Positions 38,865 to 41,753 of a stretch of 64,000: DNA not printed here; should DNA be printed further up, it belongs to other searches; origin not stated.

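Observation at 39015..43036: ECF-sigma-led minus-strand gene string with a CrtI-like/FNR-like fusion flavoenzyme and a secreted START lipid-binding protein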

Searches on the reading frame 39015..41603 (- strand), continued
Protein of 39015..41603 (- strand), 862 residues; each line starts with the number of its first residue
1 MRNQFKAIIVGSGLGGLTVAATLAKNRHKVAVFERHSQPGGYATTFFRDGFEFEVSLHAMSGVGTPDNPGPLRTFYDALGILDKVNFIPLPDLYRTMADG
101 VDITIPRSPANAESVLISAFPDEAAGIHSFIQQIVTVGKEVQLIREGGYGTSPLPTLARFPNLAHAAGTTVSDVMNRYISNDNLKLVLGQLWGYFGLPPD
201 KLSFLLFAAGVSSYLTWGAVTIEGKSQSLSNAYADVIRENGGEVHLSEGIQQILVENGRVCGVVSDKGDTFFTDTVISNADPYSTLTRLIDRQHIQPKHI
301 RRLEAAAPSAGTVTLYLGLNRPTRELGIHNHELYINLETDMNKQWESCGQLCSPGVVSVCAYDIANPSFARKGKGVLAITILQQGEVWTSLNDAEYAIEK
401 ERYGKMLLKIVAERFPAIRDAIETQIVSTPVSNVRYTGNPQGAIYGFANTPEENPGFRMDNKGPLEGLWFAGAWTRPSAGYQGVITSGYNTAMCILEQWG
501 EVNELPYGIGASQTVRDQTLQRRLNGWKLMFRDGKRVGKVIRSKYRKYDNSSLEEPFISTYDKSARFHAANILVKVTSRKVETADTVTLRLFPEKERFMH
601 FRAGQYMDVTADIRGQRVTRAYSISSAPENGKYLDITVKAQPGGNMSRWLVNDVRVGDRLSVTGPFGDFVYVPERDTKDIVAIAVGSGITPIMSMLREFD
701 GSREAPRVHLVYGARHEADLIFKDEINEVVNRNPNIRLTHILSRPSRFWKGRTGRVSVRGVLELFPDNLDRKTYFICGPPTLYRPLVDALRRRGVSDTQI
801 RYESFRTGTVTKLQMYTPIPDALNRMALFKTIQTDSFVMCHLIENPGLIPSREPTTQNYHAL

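Call 8: find_homologous_proteins(query=window:39015-41603:-)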
Query window:39015-41603:- (862 aa): 510 proteins with E <= 0.001 among 8000 candidates; the best 120 are listed.
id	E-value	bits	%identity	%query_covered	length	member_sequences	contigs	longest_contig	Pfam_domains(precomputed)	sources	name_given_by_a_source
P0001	0.0e+0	1991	100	100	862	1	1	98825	PF01266.31,PF01593.31,PF13450.13,PF00890.31,PF00175.27,PF00970.31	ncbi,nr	ncbi:MAG: NAD(P)-binding protein [Deltaproteobacteria bacterium]|nr:NAD(P)-binding protein [Deltapro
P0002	0.0e+0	1327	68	98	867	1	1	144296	PF01946.24,PF01266.31,PF01593.31,PF13450.13,PF00890.31,PF00175.27,PF00970.31,PF12831.14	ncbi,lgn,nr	ncbi:MAG: FAD-dependent oxidoreductase [Deltaproteobacteria bacterium]|nr:FAD-dependent oxidoreducta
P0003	0.0e+0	1299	66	98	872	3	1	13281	PF01946.24,PF01266.31,PF01593.31,PF13450.13,PF00890.31,PF00175.27,PF00970.31,PF12831.14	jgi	jgi:phytoene dehydrogenase-like protein/ferredoxin-NADP reductase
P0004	0.0e+0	1159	59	98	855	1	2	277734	PF01946.24,PF01266.31,PF01593.31,PF13450.13,PF00890.31,PF07992.21,PF00070.34,PF00175.27,PF00970.31,PF12831.14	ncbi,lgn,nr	ncbi:MAG: FAD-dependent oxidoreductase [Deltaproteobacteria bacterium]|nr:FAD-dependent oxidoreducta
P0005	0.0e+0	1144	58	98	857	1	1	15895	PF01946.24,PF01266.31,PF01593.31,PF13450.13,PF00890.31,PF07992.21,PF00175.27,PF03486.21,PF00970.31,PF12831.14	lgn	-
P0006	6.1e-272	923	49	97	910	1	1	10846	PF01946.24,PF01266.31,PF01593.31,PF13450.13,PF00890.31,PF00111.33,PF07992.21,PF00175.27,PF00970.31,PF01494.26,PF12831.14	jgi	jgi:prolycopene isomerase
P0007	2.5e-263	894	48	93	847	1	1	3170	PF01946.24,PF01266.31,PF01593.31,PF13450.13,PF00890.31,PF07992.21,PF00175.27,PF03486.21,PF00970.31,PF01134.29,PF12831.14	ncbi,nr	ncbi:MAG: FAD-dependent oxidoreductase, partial [Deltaproteobacteria bacterium]|nr:FAD-dependent oxi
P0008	1.1e-235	803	45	96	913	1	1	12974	PF01266.31,PF01593.31,PF13450.13,PF00890.31,PF00111.33,PF00175.27,PF00970.31,PF12831.14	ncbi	-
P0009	3.2e-222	758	44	93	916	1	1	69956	PF01946.24,PF01266.31,PF01593.31,PF13450.13,PF00890.31,PF00111.33,PF00175.27,PF03486.21,PF00970.31,PF01494.26,PF12831.14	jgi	jgi:prolycopene isomerase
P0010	9.1e-220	750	45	93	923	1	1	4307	PF01266.31,PF01593.31,PF13450.13,PF00890.31,PF00111.33,PF00175.27,PF00970.31,PF01134.29,PF01494.26,PF12831.14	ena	-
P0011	7.1e-218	744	44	93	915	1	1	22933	PF01266.31,PF01593.31,PF13450.13,PF00890.31,PF00111.33,PF00175.27,PF00970.31,PF01134.29,PF12831.14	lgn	-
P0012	1.7e-215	736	42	95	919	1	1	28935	PF01266.31,PF01593.31,PF13450.13,PF00890.31,PF00111.33,PF00175.27,PF03486.21,PF00970.31,PF12831.14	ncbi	-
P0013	2.9e-213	728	44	93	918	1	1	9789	PF01266.31,PF01593.31,PF13450.13,PF00890.31,PF00111.33,PF00175.27,PF00970.31,PF01134.29,PF12831.14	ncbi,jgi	-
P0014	6.8e-213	727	41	99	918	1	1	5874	PF01266.31,PF01593.31,PF13450.13,PF00890.31,PF00111.33,PF07992.21,PF00175.27,PF00970.31,PF12831.14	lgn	-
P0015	1.6e-212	726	43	93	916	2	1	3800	PF01266.31,PF01593.31,PF13450.13,PF00890.31,PF00111.33,PF07992.21,PF00175.27,PF00970.31,PF01134.29,PF01494.26,PF12831.14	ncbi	-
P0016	2.9e-205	702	41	95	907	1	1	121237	PF13450.13,PF00111.33,PF07992.21,PF00175.27,PF01134.29,PF01494.26,PF12831.14,PF01946.24,PF01266.31,PF01593.31,PF00890.31,PF00970.31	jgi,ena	-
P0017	4.7e-195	668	40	97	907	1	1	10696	PF01946.24,PF01266.31,PF01593.31,PF13450.13,PF00890.31,PF00111.33,PF00175.27,PF00970.31,PF01494.26,PF12831.14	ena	-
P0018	1.7e-175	604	38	94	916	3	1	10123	PF01946.24,PF01266.31,PF01593.31,PF13450.13,PF00890.31,PF00111.33,PF07992.21,PF00175.27,PF00970.31,PF12831.14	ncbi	-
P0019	5.8e-168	579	36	90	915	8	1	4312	PF01266.31,PF01593.31,PF13450.13,PF00890.31,PF07992.21,PF00175.27,PF03486.21,PF00970.31,PF12831.14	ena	-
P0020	8.0e-159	548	36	91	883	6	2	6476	PF13450.13,PF00111.33,PF07992.21,PF00175.27,PF01134.29,PF01494.26,PF12831.14,PF01946.24,PF01266.31,PF01593.31,PF00890.31,PF00970.31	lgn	-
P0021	1.1e-157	545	36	93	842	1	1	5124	PF13450.13,PF07992.21,PF00070.34,PF00175.27,PF01134.29,PF01494.26,PF12831.14,PF01946.24,PF01266.31,PF01593.31,PF00890.31,PF00970.31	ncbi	ncbi:MAG: FAD-dependent oxidoreductase, partial [Dehalococcoidia bacterium]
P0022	3.4e-157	543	36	93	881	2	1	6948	PF13450.13,PF00111.33,PF07992.21,PF00070.34,PF00175.27,PF01134.29,PF01494.26,PF12831.14,PF01946.24,PF01266.31,PF01593.31,PF00890.31,PF00970.31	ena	-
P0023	1.8e-156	541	36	93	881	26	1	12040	PF13450.13,PF00111.33,PF07992.21,PF00070.34,PF00175.27,PF01134.29,PF01494.26,PF12831.14,PF01946.24,PF01266.31,PF01593.31,PF00890.31,PF00970.31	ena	-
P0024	6.0e-156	539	36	91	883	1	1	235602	PF01946.24,PF01266.31,PF01593.31,PF13450.13,PF00890.31,PF00111.33,PF07992.21,PF00175.27,PF00970.31,PF01494.26,PF12831.14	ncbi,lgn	-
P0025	1.0e-155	538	36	93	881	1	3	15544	PF13450.13,PF00111.33,PF07992.21,PF00175.27,PF01134.29,PF01494.26,PF12831.14,PF01946.24,PF01266.31,PF01593.31,PF00890.31,PF00970.31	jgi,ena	-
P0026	1.5e-155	537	48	58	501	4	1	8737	PF01266.31,PF01593.31,PF13450.13,PF00890.31,PF07992.21,PF01134.29,PF12831.14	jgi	jgi:prolycopene isomerase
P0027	2.2e-153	530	35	93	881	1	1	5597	PF13450.13,PF00111.33,PF07992.21,PF00175.27,PF01134.29,PF01494.26,PF12831.14,PF01946.24,PF01266.31,PF01593.31,PF00890.31,PF00970.31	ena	-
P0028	1.5e-151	524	35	93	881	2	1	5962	PF13450.13,PF00111.33,PF07992.21,PF00175.27,PF01134.29,PF01494.26,PF12831.14,PF01946.24,PF01266.31,PF01593.31,PF00890.31,PF00970.31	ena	-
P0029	8.6e-151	522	47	58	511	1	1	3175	PF01946.24,PF01266.31,PF01593.31,PF13450.13,PF00890.31,PF07992.21,PF01134.29,PF01494.26,PF12831.14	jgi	jgi:prolycopene isomerase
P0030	2.3e-150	520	48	58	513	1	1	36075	PF01946.24,PF01266.31,PF01593.31,PF13450.13,PF00890.31,PF12831.14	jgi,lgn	jgi:prolycopene isomerase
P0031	2.5e-150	520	48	58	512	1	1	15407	PF01946.24,PF01266.31,PF01593.31,PF13450.13,PF00890.31,PF07992.21,PF03486.21,PF01134.29,PF12831.14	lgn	-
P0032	7.1e-143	496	44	58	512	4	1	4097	PF01946.24,PF01266.31,PF01593.31,PF13450.13,PF00890.31,PF07992.21,PF01134.29,PF01494.26,PF12831.14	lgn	-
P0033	1.4e-142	495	46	58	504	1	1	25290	PF01946.24,PF01266.31,PF01593.31,PF13450.13,PF00890.31,PF07992.21,PF12831.14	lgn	-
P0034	6.3e-142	492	45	58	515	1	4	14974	PF01946.24,PF01266.31,PF01593.31,PF13450.13,PF00890.31,PF07992.21,PF01134.29,PF01494.26,PF12831.14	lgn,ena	-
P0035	2.7e-141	490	46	56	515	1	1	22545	PF01946.24,PF01266.31,PF01593.31,PF13450.13,PF00890.31,PF07992.21,PF01134.29,PF01494.26,PF12831.14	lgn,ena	-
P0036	3.3e-140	487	45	56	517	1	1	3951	PF01946.24,PF01266.31,PF01593.31,PF13450.13,PF00890.31,PF07992.21,PF01494.26,PF12831.14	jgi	-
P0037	1.2e-139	485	44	56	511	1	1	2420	PF01946.24,PF01266.31,PF01593.31,PF13450.13,PF00890.31,PF07992.21,PF03486.21,PF01134.29,PF01494.26,PF12831.14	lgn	-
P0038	2.0e-139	484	44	58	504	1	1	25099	PF01266.31,PF01593.31,PF13450.13,PF00890.31,PF03486.21,PF12831.14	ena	-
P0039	1.2e-138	482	45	57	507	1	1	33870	PF01946.24,PF01266.31,PF01593.31,PF13450.13,PF00890.31,PF07992.21,PF01134.29,PF12831.14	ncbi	-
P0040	6.5e-138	479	45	56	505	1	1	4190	PF01266.31,PF01593.31,PF13450.13,PF00890.31,PF12831.14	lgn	-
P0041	9.7e-138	479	45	58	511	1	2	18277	PF01266.31,PF01593.31,PF13450.13,PF00890.31,PF12831.14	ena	-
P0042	2.4e-137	477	45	58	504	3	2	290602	PF01946.24,PF01266.31,PF01593.31,PF13450.13,PF00890.31,PF12831.14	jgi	jgi:phytoene dehydrogenase-like protein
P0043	2.8e-137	477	46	59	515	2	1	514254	PF01946.24,PF01266.31,PF01593.31,PF13450.13,PF00890.31,PF07992.21,PF12831.14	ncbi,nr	ncbi:MAG: NAD(P)/FAD-dependent oxidoreductase [Deltaproteobacteria bacterium]|nr:NAD(P)/FAD-dependen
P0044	5.4e-137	476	44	58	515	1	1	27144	PF01946.24,PF01266.31,PF01593.31,PF13450.13,PF00890.31,PF07992.21,PF01134.29,PF01494.26,PF12831.14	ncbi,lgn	ncbi:MAG: NAD(P)/FAD-dependent oxidoreductase [bacterium]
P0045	6.0e-137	476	43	56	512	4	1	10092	PF01946.24,PF01266.31,PF01593.31,PF13450.13,PF00890.31,PF07992.21,PF03486.21,PF01134.29,PF01494.26,PF12831.14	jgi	jgi:phytoene dehydrogenase-like protein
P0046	6.8e-137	476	43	57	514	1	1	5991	PF01266.31,PF01593.31,PF13450.13,PF00890.31,PF03486.21,PF01494.26,PF12831.14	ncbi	-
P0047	2.8e-136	474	44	58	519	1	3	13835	PF01946.24,PF01266.31,PF01593.31,PF13450.13,PF00890.31,PF07992.21,PF01134.29,PF01494.26,PF12831.14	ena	-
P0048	4.0e-136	473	46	58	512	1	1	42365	PF01946.24,PF01266.31,PF01593.31,PF13450.13,PF00890.31,PF07992.21,PF12831.14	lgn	-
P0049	7.2e-135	469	44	55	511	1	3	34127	PF01946.24,PF01266.31,PF01593.31,PF13450.13,PF00890.31,PF07992.21,PF03486.21,PF01134.29,PF01494.26,PF12831.14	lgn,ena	-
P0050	1.3e-134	468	42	58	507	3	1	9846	PF01946.24,PF01266.31,PF01593.31,PF13450.13,PF00890.31,PF07992.21,PF01134.29,PF12831.14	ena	-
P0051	9.4e-134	465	34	93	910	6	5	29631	PF01946.24,PF01266.31,PF01593.31,PF13450.13,PF00890.31,PF00111.33,PF00175.27,PF00970.31,PF12831.14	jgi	jgi:phytoene dehydrogenase-like protein/ferredoxin-NADP reductase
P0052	1.0e-133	465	44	58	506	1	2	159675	PF01266.31,PF01593.31,PF13450.13,PF00890.31,PF07992.21,PF12831.14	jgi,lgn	jgi:prolycopene isomerase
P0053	2.0e-133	464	43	55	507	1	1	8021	PF01266.31,PF01593.31,PF13450.13,PF00890.31,PF07992.21,PF01494.26,PF12831.14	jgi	jgi:phytoene dehydrogenase-like protein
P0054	2.9e-133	464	43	58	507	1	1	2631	PF01946.24,PF01266.31,PF01593.31,PF13450.13,PF00890.31,PF01134.29,PF12831.14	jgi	jgi:prolycopene isomerase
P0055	6.7e-133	463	44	53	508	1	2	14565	PF01946.24,PF01266.31,PF01593.31,PF13450.13,PF00890.31,PF07992.21,PF03486.21,PF12831.14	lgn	-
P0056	2.8e-132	461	45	58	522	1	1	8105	PF01946.24,PF01266.31,PF01593.31,PF13450.13,PF00890.31,PF07992.21,PF03486.21,PF01134.29,PF01494.26,PF12831.14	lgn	-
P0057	5.5e-132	460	44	57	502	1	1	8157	PF01946.24,PF01266.31,PF01593.31,PF13450.13,PF00890.31,PF07992.21,PF00070.34,PF03486.21,PF01134.29,PF01494.26,PF12831.14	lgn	-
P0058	2.3e-131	457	43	54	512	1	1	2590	PF01266.31,PF01593.31,PF13450.13,PF00890.31,PF07992.21,PF03486.21,PF01134.29,PF12831.14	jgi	jgi:prolycopene isomerase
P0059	2.0e-130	454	44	58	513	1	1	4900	PF01946.24,PF01266.31,PF01593.31,PF13450.13,PF00890.31,PF07992.21,PF03486.21,PF01494.26,PF12831.14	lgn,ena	-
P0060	2.3e-130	454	43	54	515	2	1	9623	PF01946.24,PF01266.31,PF01593.31,PF13450.13,PF00890.31,PF03486.21,PF01134.29,PF12831.14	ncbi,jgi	-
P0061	1.2e-129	452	42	54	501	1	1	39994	PF01266.31,PF01593.31,PF13450.13,PF00890.31,PF01134.29,PF12831.14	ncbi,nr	ncbi:MAG: NAD(P)/FAD-dependent oxidoreductase [Myxococcales bacterium]|nr:NAD(P)/FAD-dependent oxido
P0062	4.3e-129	450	42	58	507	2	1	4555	PF01946.24,PF01266.31,PF01593.31,PF13450.13,PF00890.31,PF07992.21,PF01134.29,PF01494.26,PF12831.14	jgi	jgi:phytoene dehydrogenase-like protein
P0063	5.1e-129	450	43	57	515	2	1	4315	PF01946.24,PF01266.31,PF01593.31,PF13450.13,PF00890.31,PF07992.21,PF03486.21,PF01494.26,PF12831.14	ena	-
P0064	4.2e-128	447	42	56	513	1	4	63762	PF01946.24,PF01266.31,PF01593.31,PF13450.13,PF00890.31,PF01494.26,PF12831.14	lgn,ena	-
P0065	3.0e-127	444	42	58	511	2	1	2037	PF01946.24,PF01266.31,PF01593.31,PF13450.13,PF00890.31,PF01494.26,PF12831.14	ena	-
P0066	9.6e-127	442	42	57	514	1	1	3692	PF01266.31,PF01593.31,PF13450.13,PF00890.31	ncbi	-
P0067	9.2e-126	439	42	57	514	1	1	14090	PF01946.24,PF01266.31,PF01593.31,PF13450.13,PF00890.31,PF07992.21,PF01494.26,PF12831.14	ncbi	-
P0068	1.4e-124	435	43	58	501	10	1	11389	PF01266.31,PF01593.31,PF13450.13,PF00890.31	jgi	jgi:phytoene dehydrogenase-like protein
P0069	1.9e-123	431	39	58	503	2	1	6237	PF01946.24,PF01266.31,PF01593.31,PF13450.13,PF00890.31,PF07992.21,PF03486.21,PF01134.29,PF01494.26,PF12831.14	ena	-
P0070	5.8e-121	423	40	58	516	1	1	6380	PF01946.24,PF01266.31,PF01593.31,PF13450.13,PF00890.31,PF07992.21,PF03486.21,PF01134.29,PF01494.26,PF12831.14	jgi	jgi:prolycopene isomerase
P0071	7.4e-120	419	39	59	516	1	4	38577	PF01946.24,PF01266.31,PF01593.31,PF13450.13,PF00890.31,PF07992.21,PF01494.26,PF12831.14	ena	-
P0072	8.8e-120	419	40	58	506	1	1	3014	PF01266.31,PF01593.31,PF13450.13,PF00890.31,PF07992.21,PF03486.21,PF01134.29,PF12831.14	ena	-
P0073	1.8e-119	418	41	58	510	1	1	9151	PF01266.31,PF01593.31,PF13450.13,PF00890.31,PF07992.21,PF12831.14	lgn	-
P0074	1.8e-117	412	40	57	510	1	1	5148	PF01946.24,PF01266.31,PF01593.31,PF13450.13,PF00890.31,PF07992.21,PF12831.14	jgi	-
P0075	4.8e-117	410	41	57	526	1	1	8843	PF01266.31,PF01593.31,PF13450.13,PF00890.31,PF07992.21,PF12831.14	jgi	jgi:phytoene dehydrogenase-like protein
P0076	1.1e-115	406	40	58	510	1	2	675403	PF01266.31,PF01593.31,PF13450.13,PF00890.31,PF07992.21,PF03486.21,PF01134.29,PF12831.14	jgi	jgi:phytoene dehydrogenase-like protein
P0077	1.8e-115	405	39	58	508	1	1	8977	PF01946.24,PF01266.31,PF01593.31,PF13450.13,PF00890.31,PF07992.21,PF03486.21,PF01134.29,PF01494.26,PF12831.14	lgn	-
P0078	8.5e-110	386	37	58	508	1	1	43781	PF01946.24,PF01266.31,PF01593.31,PF13450.13,PF00890.31,PF07992.21,PF00070.34,PF03486.21,PF01134.29,PF01494.26,PF12831.14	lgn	-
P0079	2.1e-105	372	37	58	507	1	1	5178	PF01946.24,PF01266.31,PF01593.31,PF13450.13,PF00890.31,PF07992.21,PF01134.29,PF01494.26,PF12831.14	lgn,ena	-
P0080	3.5e-105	371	37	58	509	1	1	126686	PF01946.24,PF01266.31,PF01593.31,PF13450.13,PF00890.31,PF07992.21,PF01134.29,PF01494.26,PF12831.14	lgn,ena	-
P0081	7.8e-104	366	37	58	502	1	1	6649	PF01266.31,PF01593.31,PF13450.13,PF00890.31,PF12831.14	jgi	jgi:prolycopene isomerase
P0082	1.1e-103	366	37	58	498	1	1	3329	PF01946.24,PF01266.31,PF01593.31,PF13450.13,PF00890.31,PF07992.21,PF03486.21,PF01134.29,PF01494.26,PF12831.14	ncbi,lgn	-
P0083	4.7e-103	364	37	57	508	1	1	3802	PF01266.31,PF01593.31,PF13450.13,PF00890.31,PF07992.21,PF03486.21,PF01134.29,PF01494.26,PF12831.14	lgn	-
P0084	6.8e-103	363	37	56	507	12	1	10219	PF01946.24,PF01266.31,PF01593.31,PF13450.13,PF07992.21,PF03486.21,PF01134.29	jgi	-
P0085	4.4e-100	354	37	58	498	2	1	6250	PF01946.24,PF01266.31,PF01593.31,PF13450.13,PF00890.31,PF07992.21,PF03486.21,PF12831.14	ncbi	-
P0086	2.7e-99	351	36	58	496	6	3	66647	PF01946.24,PF01266.31,PF01593.31,PF13450.13,PF00890.31,PF07992.21,PF01134.29,PF01494.26,PF12831.14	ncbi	ncbi:MAG: NAD(P)/FAD-dependent oxidoreductase [Candidatus Jordarchaeaceae archaeon]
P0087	4.2e-97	344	35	56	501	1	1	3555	PF01266.31,PF01593.31,PF13450.13,PF00890.31,PF07992.21,PF01134.29,PF12831.14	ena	-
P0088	1.2e-94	336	32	58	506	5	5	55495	PF01946.24,PF01266.31,PF01593.31,PF13450.13,PF00890.31,PF07992.21,PF01494.26,PF12831.14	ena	-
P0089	2.9e-94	335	35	54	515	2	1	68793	PF01266.31,PF01593.31,PF13450.13,PF00890.31,PF03486.21,PF12831.14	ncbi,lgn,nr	ncbi:MAG: hypothetical protein BAJALOKI2v1_140017 [Promethearchaeota archaeon]|nr:MAG: hypothetical 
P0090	4.4e-94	334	36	56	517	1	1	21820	PF01266.31,PF01593.31,PF13450.13,PF00890.31,PF03486.21,PF12831.14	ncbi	-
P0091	3.3e-93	331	35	54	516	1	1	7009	PF01266.31,PF01593.31,PF13450.13,PF00890.31,PF01134.29,PF01494.26,PF12831.14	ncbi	-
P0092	5.4e-92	327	38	57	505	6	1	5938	PF01266.31,PF01593.31,PF13450.13,PF00890.31,PF03486.21,PF01494.26,PF12831.14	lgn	-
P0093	1.4e-90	323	35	58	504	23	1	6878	PF01946.24,PF01266.31,PF01593.31,PF13450.13,PF00890.31,PF07992.21,PF03486.21,PF01134.29,PF12831.14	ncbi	-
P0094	1.4e-88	316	36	58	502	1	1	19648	PF01946.24,PF01266.31,PF01593.31,PF13450.13,PF00890.31,PF07992.21,PF03486.21,PF01134.29,PF01494.26,PF12831.14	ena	-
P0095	5.8e-88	314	34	57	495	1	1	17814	PF01266.31,PF01593.31,PF13450.13,PF00890.31,PF07992.21,PF01134.29,PF01494.26,PF12831.14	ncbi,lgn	-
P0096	7.3e-88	314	34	56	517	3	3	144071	PF01266.31,PF01593.31,PF13450.13,PF00890.31,PF03486.21,PF12831.14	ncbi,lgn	ncbi:MAG: phytoene desaturase family protein [Promethearchaeota archaeon]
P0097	1.6e-87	312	35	58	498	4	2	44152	PF01946.24,PF01266.31,PF01593.31,PF13450.13,PF00890.31,PF03486.21,PF12831.14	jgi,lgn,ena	-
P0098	3.1e-87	312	36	58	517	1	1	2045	PF01266.31,PF01593.31,PF13450.13,PF00890.31,PF03486.21,PF00996.25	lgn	-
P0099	3.8e-87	311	36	58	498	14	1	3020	PF01946.24,PF01266.31,PF01593.31,PF13450.13,PF00890.31,PF03486.21,PF12831.14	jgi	jgi:phytoene dehydrogenase-like protein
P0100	1.5e-86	309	36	58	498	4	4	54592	PF01946.24,PF01266.31,PF01593.31,PF13450.13,PF00890.31,PF01134.29,PF01494.26,PF12831.14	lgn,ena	-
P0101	3.1e-86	308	36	58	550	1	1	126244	PF01946.24,PF01266.31,PF01593.31,PF13450.13,PF00890.31,PF07992.21,PF00070.34,PF03486.21,PF01134.29,PF12831.14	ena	-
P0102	2.6e-85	305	35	57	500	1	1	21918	PF01946.24,PF01266.31,PF01593.31,PF13450.13,PF00890.31,PF07992.21,PF01134.29,PF01494.26,PF12831.14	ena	-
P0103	6.3e-85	304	34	57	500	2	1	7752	PF01946.24,PF01266.31,PF01593.31,PF13450.13,PF00890.31,PF07992.21,PF03486.21,PF01134.29,PF01494.26,PF12831.14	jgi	-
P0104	7.2e-85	304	34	58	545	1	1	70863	PF01946.24,PF01266.31,PF01593.31,PF13450.13,PF00890.31,PF07992.21,PF03486.21,PF01134.29,PF12831.14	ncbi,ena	-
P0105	7.5e-85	304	32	54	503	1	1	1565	PF01266.31,PF01593.31,PF13450.13,PF00890.31,PF07992.21,PF03486.21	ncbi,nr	ncbi:MAG: NAD(P)/FAD-dependent oxidoreductase, partial [Spirochaetes bacterium]|nr:NAD(P)/FAD-depend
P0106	9.3e-85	303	36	58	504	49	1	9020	PF01946.24,PF01266.31,PF01593.31,PF13450.13,PF00890.31,PF07992.21,PF03486.21,PF01134.29,PF12831.14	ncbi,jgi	ncbi:MAG: NAD(P)/FAD-dependent oxidoreductase [Desulfobacterales bacterium]|jgi:prolycopene isomeras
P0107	8.0e-84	300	35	58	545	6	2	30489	PF01946.24,PF01266.31,PF01593.31,PF13450.13,PF00890.31,PF07992.21,PF03486.21,PF01134.29,PF12831.14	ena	-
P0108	9.0e-84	300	34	58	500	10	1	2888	PF01946.24,PF01266.31,PF01593.31,PF13450.13,PF00890.31,PF07992.21,PF01134.29,PF12831.14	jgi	jgi:prolycopene isomerase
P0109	2.2e-83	299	34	54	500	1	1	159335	PF01946.24,PF01266.31,PF01593.31,PF13450.13,PF00890.31,PF07992.21,PF03486.21,PF01134.29,PF01494.26,PF12831.14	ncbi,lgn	-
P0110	2.6e-83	299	34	57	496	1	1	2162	PF01946.24,PF01266.31,PF01593.31,PF13450.13,PF00890.31,PF07992.21,PF03486.21,PF01134.29,PF01494.26,PF12831.14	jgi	jgi:phytoene dehydrogenase-like protein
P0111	2.8e-83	298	33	58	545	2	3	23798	PF01946.24,PF01266.31,PF01593.31,PF13450.13,PF00890.31,PF07992.21,PF03486.21,PF01134.29,PF12831.14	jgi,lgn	-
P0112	1.8e-82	296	33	58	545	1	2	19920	PF01946.24,PF01266.31,PF01593.31,PF13450.13,PF00890.31,PF07992.21,PF03486.21,PF01134.29,PF12831.14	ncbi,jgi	-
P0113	4.9e-82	294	35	58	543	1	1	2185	PF01266.31,PF01593.31,PF13450.13,PF00890.31,PF03486.21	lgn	-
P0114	5.7e-82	294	35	57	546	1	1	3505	PF01266.31,PF01593.31,PF13450.13,PF00890.31,PF03486.21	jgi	jgi:prolycopene isomerase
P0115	7.1e-82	294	36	57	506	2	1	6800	PF01266.31,PF01593.31,PF13450.13,PF00890.31,PF07992.21,PF03486.21,PF01494.26,PF12831.14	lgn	-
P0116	7.1e-82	294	34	58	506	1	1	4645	PF01266.31,PF01593.31,PF13450.13,PF00890.31,PF07992.21,PF00070.34,PF12831.14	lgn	-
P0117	1.2e-81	293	34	58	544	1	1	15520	PF01946.24,PF01266.31,PF01593.31,PF13450.13,PF00890.31,PF07992.21,PF03486.21,PF01134.29,PF12831.14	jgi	jgi:all-trans-retinol 13,14-reductase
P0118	3.3e-81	292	34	58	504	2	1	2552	PF01946.24,PF01266.31,PF01593.31,PF13450.13,PF00890.31,PF07992.21,PF03486.21,PF01134.29,PF12831.14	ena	-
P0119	3.4e-81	292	34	58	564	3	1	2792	PF01266.31,PF01593.31,PF13450.13,PF00890.31,PF03486.21,PF12831.14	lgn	-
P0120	4.1e-81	291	34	57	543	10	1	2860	PF01266.31,PF01593.31,PF13450.13,PF00890.31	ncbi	-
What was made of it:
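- Closest known: CrtISO. Same: JGI names relatives after these enzymes (call 8).
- JGI's automatic names for relatives are prolycopene isomerase and retinol 13,14-reductase, enzymes that need reduced flavin or a reductant (call 8; the enzymology is from established knowledge).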
